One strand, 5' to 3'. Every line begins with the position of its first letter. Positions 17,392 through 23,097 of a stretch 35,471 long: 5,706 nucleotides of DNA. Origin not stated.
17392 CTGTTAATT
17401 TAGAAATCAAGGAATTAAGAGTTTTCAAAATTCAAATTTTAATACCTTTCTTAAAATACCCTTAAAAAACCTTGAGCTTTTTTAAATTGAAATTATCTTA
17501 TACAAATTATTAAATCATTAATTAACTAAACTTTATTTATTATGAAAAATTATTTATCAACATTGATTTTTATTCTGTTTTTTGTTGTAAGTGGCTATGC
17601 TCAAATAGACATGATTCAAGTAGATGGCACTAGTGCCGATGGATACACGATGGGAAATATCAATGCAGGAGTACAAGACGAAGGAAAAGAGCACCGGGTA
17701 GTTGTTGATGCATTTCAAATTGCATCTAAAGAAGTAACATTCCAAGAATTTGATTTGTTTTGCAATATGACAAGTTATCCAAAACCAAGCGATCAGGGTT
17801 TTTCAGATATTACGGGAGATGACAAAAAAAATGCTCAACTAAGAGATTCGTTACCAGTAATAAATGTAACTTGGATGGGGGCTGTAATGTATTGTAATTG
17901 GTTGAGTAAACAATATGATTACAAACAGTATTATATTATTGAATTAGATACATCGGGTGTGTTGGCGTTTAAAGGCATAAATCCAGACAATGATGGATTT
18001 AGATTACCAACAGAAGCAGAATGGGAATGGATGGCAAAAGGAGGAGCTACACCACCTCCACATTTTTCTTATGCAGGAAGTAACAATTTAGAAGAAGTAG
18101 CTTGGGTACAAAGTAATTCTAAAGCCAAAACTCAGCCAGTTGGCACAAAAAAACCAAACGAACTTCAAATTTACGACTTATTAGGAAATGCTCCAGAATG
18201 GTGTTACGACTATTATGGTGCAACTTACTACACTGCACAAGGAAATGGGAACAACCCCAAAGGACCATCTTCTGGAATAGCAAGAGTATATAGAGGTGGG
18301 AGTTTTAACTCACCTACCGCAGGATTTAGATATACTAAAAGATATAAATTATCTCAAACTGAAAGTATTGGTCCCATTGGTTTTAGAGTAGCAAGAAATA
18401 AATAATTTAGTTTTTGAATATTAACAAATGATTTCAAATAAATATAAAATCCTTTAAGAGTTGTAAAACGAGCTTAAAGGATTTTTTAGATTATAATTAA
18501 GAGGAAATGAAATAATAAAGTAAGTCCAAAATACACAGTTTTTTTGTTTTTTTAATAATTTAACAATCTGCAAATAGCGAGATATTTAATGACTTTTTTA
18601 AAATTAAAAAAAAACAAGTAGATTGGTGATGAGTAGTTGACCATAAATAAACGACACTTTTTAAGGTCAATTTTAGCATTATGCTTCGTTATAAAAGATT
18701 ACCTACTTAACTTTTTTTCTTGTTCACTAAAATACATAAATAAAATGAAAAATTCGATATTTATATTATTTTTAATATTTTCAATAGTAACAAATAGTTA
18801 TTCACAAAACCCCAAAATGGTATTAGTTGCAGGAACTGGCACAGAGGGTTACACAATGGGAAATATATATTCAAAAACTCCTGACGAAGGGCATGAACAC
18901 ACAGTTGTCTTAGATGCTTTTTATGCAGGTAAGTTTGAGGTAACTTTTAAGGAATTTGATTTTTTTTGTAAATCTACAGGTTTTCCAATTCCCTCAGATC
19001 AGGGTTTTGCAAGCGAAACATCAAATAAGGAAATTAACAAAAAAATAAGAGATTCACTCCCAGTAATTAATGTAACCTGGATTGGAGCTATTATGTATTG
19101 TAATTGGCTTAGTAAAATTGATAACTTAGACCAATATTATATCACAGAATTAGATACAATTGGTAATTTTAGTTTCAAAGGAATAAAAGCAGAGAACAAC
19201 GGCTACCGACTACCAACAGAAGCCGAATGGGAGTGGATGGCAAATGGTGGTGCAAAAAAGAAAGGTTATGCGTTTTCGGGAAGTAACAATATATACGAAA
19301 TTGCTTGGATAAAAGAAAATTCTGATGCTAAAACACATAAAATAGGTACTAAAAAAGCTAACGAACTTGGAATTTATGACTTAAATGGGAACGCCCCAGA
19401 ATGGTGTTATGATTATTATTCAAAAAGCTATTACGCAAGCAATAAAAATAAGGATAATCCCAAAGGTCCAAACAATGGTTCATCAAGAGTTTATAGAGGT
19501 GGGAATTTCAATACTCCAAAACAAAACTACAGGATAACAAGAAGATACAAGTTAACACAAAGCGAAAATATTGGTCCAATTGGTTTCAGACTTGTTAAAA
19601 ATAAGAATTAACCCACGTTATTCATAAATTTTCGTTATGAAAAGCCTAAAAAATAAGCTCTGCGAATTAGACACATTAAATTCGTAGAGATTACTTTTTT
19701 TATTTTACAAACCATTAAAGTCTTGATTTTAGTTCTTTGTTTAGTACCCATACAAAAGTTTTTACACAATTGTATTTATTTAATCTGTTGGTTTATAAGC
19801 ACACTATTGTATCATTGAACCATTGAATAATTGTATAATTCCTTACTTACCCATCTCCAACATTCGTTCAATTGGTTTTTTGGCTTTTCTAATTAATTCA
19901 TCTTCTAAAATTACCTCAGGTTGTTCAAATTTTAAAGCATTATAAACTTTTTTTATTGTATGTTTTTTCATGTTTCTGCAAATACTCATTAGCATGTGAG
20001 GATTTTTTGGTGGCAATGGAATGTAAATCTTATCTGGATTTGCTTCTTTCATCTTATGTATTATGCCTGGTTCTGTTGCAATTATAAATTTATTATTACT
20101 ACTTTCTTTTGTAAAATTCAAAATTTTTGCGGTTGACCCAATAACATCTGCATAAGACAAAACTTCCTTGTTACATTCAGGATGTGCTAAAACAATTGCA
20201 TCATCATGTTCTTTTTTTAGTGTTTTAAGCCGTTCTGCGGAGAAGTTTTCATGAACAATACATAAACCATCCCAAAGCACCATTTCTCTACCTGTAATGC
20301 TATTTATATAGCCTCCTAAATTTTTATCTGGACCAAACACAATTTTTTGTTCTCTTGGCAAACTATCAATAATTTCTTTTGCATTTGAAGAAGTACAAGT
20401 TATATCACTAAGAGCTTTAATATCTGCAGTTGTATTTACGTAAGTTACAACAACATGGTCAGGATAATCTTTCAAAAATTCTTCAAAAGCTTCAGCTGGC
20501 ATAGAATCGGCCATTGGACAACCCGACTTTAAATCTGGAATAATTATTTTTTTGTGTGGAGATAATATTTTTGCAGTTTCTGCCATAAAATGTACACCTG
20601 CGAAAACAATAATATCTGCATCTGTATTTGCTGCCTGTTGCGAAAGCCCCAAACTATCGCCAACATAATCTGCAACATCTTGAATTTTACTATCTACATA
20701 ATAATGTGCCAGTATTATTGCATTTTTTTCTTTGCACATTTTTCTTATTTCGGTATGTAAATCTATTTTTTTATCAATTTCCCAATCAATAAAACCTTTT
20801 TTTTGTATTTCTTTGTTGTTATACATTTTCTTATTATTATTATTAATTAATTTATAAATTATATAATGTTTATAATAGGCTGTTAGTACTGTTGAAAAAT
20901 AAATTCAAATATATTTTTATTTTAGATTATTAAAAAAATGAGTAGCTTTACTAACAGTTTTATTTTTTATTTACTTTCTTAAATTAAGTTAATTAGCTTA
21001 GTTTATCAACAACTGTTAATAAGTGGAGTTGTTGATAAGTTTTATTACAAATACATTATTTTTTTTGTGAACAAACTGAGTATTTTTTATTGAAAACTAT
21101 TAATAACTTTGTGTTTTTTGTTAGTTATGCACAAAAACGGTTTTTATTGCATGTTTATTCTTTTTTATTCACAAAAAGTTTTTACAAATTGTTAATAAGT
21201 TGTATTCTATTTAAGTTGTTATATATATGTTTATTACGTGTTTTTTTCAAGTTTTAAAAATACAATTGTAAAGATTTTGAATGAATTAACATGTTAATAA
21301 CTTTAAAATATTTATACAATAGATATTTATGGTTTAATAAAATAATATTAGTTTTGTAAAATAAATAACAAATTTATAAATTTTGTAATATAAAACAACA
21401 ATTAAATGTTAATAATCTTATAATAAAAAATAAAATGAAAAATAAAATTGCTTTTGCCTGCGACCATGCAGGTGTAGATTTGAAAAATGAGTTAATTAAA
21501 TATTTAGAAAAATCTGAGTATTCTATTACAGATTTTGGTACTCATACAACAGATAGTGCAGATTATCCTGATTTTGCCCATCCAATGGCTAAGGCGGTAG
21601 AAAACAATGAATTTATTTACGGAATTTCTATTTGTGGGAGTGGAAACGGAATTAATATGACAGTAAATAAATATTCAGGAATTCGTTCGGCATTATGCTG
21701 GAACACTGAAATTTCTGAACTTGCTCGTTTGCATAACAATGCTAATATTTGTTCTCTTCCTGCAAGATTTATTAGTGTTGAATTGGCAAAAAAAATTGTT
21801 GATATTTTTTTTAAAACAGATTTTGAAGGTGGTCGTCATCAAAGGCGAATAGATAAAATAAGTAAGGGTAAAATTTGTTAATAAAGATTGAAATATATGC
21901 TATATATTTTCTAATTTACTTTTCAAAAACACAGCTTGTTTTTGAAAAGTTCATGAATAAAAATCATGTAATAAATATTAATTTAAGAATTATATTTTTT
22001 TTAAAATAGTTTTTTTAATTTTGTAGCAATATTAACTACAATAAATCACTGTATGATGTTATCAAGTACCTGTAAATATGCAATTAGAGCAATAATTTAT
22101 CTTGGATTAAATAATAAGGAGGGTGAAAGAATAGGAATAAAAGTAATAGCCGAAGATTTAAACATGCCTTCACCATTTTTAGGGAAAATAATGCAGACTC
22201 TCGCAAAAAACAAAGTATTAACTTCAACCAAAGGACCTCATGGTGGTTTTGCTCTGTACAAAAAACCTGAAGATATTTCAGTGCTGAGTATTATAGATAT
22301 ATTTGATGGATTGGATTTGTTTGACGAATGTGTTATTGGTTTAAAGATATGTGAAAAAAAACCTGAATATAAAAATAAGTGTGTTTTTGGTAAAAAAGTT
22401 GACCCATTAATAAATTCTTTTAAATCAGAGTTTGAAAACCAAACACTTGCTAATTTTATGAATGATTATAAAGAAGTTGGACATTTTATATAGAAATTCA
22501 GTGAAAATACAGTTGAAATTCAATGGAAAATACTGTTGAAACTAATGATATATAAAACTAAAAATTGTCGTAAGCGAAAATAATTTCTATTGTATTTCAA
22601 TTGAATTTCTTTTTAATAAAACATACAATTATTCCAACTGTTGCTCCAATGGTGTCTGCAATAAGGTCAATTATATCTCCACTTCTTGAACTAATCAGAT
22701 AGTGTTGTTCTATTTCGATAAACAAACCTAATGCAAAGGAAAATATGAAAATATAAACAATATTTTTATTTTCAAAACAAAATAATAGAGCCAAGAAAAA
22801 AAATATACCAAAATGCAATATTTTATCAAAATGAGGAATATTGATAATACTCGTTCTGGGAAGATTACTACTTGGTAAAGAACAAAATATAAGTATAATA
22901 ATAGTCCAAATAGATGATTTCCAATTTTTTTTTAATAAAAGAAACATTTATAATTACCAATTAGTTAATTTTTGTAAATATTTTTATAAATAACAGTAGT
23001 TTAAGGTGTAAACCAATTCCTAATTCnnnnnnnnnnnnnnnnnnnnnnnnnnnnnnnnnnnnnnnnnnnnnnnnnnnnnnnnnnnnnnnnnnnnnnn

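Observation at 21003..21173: DnaA-box-like cluster in the 600-bp AT-rich nadA/rpiB divergent spacer: a possible oriC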

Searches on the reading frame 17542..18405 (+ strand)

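Call 6: search_protein_families(library=pfam, proteins=[window:17542-18405:+])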
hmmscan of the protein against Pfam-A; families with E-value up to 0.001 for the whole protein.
window:17542-18405:+ (287 aa): 1 family
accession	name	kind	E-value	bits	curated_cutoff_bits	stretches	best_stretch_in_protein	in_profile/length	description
PF03781.23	FGE-sulfatase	-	4.6e-38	131.8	23.3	1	34-285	16-255/255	Sulfatase-modifying factor enzyme 1-like domain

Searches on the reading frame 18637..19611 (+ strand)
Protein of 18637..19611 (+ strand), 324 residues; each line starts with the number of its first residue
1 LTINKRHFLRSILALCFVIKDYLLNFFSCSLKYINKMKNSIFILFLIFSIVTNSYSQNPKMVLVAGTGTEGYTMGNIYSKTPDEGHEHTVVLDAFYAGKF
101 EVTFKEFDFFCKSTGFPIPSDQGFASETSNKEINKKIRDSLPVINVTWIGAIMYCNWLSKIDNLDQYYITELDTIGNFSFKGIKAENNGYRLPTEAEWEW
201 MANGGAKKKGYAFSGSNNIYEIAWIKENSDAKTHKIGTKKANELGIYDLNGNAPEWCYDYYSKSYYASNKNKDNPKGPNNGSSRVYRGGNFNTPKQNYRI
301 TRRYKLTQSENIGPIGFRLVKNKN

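Call 6: search_protein_families(library=pfam, proteins=[window:18637-19611:+])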
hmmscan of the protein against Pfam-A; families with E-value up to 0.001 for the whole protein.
window:18637-19611:+ (324 aa): 1 family
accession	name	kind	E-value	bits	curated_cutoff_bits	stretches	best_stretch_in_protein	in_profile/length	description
PF03781.23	FGE-sulfatase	-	5.8e-42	144.5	23.3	1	58-321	2-255/255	Sulfatase-modifying factor enzyme 1-like domain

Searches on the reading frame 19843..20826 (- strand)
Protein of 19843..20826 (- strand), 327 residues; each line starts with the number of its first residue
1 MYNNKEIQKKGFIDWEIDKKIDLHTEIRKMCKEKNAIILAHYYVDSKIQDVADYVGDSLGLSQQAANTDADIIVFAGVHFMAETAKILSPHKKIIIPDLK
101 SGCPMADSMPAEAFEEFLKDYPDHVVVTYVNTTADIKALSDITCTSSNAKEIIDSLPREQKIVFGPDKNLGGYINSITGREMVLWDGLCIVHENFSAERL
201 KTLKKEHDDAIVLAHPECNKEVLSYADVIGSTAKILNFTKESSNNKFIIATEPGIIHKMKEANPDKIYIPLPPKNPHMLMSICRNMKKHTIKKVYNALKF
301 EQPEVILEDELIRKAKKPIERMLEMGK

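Call 6: search_protein_families(library=pfam, proteins=[window:19843-20826:-])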
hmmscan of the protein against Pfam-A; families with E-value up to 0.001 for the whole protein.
window:19843-20826:- (327 aa): 1 family
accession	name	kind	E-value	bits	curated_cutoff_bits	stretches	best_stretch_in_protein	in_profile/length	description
PF02445.21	NadA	-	2.9e-121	404.6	27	1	26-324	2-295/295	Quinolinate synthetase A protein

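Call 14: find_related_loci(query=window:19843-20826:-, collection=genome_contigs, flank=4000)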
Query window:19843-20826:- (327 aa) in genome_contigs; peptide patterns used: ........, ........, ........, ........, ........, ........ (x = any residue, [..] = any of these).
600 stretches matched a pattern (row limit reached: there are more); 595 encode a relative of the query (tblastn E <= 1e-3); the best 80 are kept; 80 distinct loci.
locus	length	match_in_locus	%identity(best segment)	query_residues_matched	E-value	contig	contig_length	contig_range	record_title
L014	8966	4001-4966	60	6-327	3e-134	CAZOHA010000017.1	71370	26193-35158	MAG TPA_asm: uncultured Bacteroides sp. isolate SRP332253_co2_34 genome assembly, contig: NODE_272_length_71370_cov_6.40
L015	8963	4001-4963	60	5-326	3e-133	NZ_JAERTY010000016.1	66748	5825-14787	Sphingobacterium faecale strain C459-1 scaffold14, whole genome shotgun sequence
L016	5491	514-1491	61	1-327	1e-131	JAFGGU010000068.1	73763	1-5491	MAG: Bacteroidales bacterium isolate Zod_Metabat.1409 k87_7634539, whole genome shotgun sequence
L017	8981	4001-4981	59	1-327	1e-131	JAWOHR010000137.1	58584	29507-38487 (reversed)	MAG: Bacteroidales bacterium isolate CWP4-3.bin.80 k191_2598100, whole genome shotgun sequence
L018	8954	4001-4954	61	9-327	1e-130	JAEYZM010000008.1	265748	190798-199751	MAG: Bacteroidetes bacterium isolate OH_CBlB_93 k127_1206007, whole genome shotgun sequence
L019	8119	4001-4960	59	6-326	5e-130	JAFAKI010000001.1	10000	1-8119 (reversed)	MAG: Mucilaginibacter sp. isolate CP_BE_RX_7 BE_RX_k147_8437661, whole genome shotgun sequence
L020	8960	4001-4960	57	6-326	6e-129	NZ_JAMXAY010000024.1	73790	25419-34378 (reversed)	Parapedobacter soli strain KCTC 12984 Scaffold24, whole genome shotgun sequence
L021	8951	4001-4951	58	9-326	1e-128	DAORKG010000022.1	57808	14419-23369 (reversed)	MAG TPA_asm: Bacteroidia bacterium isolate AMR_MDS_5531 NODE_85_length_57808_cov_23.652105, whole genome shotgun sequenc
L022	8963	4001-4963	58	5-326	3e-128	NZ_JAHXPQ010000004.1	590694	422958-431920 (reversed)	Mucilaginibacter rivuli strain HMF5004 4, whole genome shotgun sequence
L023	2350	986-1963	58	3-327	3e-135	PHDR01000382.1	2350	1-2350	MAG: Bacteroidetes bacterium HGW-Bacteroidetes-12 bjp_ig2158_scaffold_15348, whole genome shotgun sequence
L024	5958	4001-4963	58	5-326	5e-128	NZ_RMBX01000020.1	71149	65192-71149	Chitinophaga barathri strain YLT18 NODE_20_length_71149_cov_63.199699, whole genome shotgun sequence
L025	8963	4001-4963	58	7-327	6e-128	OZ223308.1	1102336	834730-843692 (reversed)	MAG: uncultured Sunxiuqinia sp. isolate ca0ff389-0d66-4f98-8792-5b2e3713dedf genome assembly, chromosome: 2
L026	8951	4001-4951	58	9-326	2e-127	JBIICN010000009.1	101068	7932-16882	MAG: Bacteroidia bacterium isolate ME2000-08-01pf_3300043466_group1_bin14 Rohwer_bin419_scaffold_79_c1, whole genome sho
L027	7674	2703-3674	56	4-327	2e-127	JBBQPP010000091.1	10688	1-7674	MAG: Bacteroidales bacterium isolate Co_metawrap_1515 Cmw_1515_k141_29197262_length_10688_cov_10.9848, whole genome shot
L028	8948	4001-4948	58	11-327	4e-127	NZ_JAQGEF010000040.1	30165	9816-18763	Polluticaenibacter yanchengensis strain LY-5 ly-5-1_scaffold40, whole genome shotgun sequence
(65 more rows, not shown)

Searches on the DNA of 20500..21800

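Call 20: search_rna_families(source=window, start=20500, end=21800, threshold=evalue, max_evalue=1)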
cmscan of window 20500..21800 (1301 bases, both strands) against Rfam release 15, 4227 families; matches with E-value up to 1: 0.
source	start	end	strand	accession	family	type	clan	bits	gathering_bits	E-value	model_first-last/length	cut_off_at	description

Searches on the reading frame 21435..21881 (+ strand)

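Call 6: search_protein_families(library=pfam, proteins=[window:21435-21881:+])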
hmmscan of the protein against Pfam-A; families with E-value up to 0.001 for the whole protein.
window:21435-21881:+ (148 aa): 1 family
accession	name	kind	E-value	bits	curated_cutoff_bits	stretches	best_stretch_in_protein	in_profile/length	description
PF02502.23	LacAB_rpiB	-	2.4e-56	190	24.7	1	5-142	1-138/138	Ribose/Galactose Isomerase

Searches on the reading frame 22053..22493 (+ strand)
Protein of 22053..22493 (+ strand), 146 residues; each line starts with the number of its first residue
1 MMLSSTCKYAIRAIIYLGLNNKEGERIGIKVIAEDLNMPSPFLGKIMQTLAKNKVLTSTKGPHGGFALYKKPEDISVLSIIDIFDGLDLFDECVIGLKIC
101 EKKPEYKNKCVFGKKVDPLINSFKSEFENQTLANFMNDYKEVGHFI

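Call 6: search_protein_families(library=pfam, proteins=[window:22053-22493:+])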
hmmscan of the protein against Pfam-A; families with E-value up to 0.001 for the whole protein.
window:22053-22493:+ (146 aa): 1 family
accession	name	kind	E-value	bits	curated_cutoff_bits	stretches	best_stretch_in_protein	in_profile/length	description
PF02082.26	Rrf2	-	8.3e-24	84.7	30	1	3-138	1-132/132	Iron-dependent Transcriptional regulator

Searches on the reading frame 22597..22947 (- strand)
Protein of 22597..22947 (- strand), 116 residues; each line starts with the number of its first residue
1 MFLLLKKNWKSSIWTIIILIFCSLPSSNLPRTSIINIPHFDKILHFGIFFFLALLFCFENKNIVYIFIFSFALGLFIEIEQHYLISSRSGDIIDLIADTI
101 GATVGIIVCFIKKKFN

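Call 6: search_protein_families(library=pfam, proteins=[window:22597-22947:-])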
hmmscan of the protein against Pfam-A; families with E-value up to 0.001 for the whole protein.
window:22597-22947:- (116 aa): 1 family
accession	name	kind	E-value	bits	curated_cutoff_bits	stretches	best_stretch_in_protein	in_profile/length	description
PF04892.17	VanZ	-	1.4e-11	45.5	30.1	1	32-111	52-124/126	VanZ like family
